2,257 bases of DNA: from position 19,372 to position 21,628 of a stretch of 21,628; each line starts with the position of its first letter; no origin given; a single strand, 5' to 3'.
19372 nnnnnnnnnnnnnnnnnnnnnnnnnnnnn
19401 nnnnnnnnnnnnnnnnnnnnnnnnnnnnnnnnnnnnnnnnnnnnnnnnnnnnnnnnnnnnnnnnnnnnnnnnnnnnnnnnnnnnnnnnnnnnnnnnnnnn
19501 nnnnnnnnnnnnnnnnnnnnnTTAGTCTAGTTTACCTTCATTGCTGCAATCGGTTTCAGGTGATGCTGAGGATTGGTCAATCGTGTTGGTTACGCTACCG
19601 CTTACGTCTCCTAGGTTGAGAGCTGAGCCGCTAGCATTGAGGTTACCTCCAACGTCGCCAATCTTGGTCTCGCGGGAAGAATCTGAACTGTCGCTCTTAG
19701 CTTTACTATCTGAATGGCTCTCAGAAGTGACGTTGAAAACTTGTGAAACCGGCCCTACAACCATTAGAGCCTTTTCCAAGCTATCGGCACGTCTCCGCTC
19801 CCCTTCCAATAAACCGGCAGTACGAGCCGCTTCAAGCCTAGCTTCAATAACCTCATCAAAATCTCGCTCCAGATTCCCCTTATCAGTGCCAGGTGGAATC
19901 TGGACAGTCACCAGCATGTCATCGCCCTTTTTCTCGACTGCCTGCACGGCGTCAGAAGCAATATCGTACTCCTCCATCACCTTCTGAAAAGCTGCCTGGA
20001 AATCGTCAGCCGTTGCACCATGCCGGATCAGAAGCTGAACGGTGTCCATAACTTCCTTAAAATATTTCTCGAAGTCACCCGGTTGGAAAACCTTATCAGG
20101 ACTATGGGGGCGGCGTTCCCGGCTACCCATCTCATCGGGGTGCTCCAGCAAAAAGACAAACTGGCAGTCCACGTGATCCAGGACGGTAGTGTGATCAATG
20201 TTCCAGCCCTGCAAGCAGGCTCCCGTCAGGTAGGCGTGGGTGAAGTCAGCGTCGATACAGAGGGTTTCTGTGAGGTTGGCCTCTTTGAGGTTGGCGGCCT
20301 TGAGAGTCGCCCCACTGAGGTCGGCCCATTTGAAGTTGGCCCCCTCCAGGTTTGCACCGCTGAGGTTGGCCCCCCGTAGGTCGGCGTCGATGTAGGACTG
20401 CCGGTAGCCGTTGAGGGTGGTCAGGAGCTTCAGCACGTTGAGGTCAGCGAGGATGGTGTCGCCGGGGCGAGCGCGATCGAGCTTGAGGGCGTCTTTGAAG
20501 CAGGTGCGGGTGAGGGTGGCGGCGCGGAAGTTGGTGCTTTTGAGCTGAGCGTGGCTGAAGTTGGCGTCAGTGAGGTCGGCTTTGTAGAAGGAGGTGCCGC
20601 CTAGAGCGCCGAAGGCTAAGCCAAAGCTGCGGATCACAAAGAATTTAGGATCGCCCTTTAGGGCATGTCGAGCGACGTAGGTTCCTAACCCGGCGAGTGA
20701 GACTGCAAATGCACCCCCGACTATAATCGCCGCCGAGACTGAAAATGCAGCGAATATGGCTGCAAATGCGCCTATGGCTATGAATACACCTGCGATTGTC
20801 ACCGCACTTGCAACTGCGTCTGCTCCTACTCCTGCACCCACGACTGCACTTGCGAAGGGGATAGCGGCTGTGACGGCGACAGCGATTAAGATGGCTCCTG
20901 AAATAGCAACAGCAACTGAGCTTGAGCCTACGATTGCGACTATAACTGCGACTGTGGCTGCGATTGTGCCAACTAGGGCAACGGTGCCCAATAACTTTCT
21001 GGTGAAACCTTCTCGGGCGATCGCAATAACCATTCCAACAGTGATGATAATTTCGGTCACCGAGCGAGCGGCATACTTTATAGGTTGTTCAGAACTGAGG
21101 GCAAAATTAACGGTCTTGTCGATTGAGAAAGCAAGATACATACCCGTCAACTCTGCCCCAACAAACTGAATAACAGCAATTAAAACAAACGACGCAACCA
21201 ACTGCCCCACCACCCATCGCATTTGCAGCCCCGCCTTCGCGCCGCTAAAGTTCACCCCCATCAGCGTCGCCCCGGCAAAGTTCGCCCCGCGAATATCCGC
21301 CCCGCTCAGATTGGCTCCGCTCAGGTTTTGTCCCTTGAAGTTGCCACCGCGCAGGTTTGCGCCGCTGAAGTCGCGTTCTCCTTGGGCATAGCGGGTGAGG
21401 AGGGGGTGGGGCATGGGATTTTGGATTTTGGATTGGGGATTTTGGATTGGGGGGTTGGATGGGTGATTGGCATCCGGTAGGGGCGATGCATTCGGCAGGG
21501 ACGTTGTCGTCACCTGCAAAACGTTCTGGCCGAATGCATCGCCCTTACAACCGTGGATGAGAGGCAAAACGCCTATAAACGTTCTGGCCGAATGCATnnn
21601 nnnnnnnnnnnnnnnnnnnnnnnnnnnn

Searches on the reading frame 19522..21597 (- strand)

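Call 11: search_protein_families(library=ncbifam, proteins=[window:19522-21597:-], max_evalue=0.01)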
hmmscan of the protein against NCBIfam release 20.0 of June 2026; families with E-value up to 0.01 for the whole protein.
window:19522-21597:- (691 aa): 17 families
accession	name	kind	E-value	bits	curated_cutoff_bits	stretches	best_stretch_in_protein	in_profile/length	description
NF052603.1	penta_Alr5209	equivalog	1.6e-27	95.9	125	2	405-473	33-101/113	Alr5209 family pentapeptide repeat protein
NF047416.1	penta_HetL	equivalog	1.7e-23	83.3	260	3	404-465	52-113/218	heterocyst differentiation pentapeptide repeat protein HetL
NF011743.0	PRK15196.1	equivalog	8.6e-17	61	354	2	392-465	159-237/350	type III secretion system effector PipB2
NF011744.0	PRK15197.1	equivalog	2.4e-14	53.2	274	2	403-470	192-259/291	SPI-2 type III secretion system effector PipB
NF000071.4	penta_rpt_QnrA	exception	1.1e-12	48.2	450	2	76-126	58-108/218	QnrA family quinolone resistance pentapeptide repeat protein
NF000421.1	penta_rpt_QnrVC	exception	1.8e-11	44.4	460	1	329-471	51-183/218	QnrVC family quinolone resistance pentapeptide repeat protein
NF033086.2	penta_rpt_Qnr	equivalog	6.3e-11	42.4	240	1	404-467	60-123/211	Qnr family pentapeptide repeat protein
NF012152.0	penta_rpt_QnrC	exception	7.9e-11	42.3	500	1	403-471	60-133/221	QnrC family quinolone resistance pentapeptide repeat protein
NF012151.0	penta_rpt_QnrAS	exception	2.1e-09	37.8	490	1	330-444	52-156/218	QnrAS family quinolone resistance pentapeptide repeat protein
NF000056.3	penta_rpt_QnrS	exception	1.8e-08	34.4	460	1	338-469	4-126/218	QnrS family quinolone resistance pentapeptide repeat protein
NF038182.1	penta_rpt_SmQnr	exception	3e-08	33.7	460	2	74-115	139-180/215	SmQnr family pentapeptide repeat protein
NF033375.2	penta_rpt_QnrE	exception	3.7e-07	30.3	480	0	337-464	45-193/214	QnrE family quinolone resistance pentapeptide repeat protein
NF000420.1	penta_rpt_QnrB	exception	1.9e-06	28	460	0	334-467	42-186/214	QnrB family quinolone resistance pentapeptide repeat protein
NF000139.2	penta_rpt_QnrD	exception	2.1e-05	24.6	425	1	335-468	43-187/214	QnrD family quinolone resistance pentapeptide repeat protein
NF000349.1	mfpA_AE000516.2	equivalog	4.4e-05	23.4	360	1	337-463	54-181/183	pentapeptide repeat protein MfpA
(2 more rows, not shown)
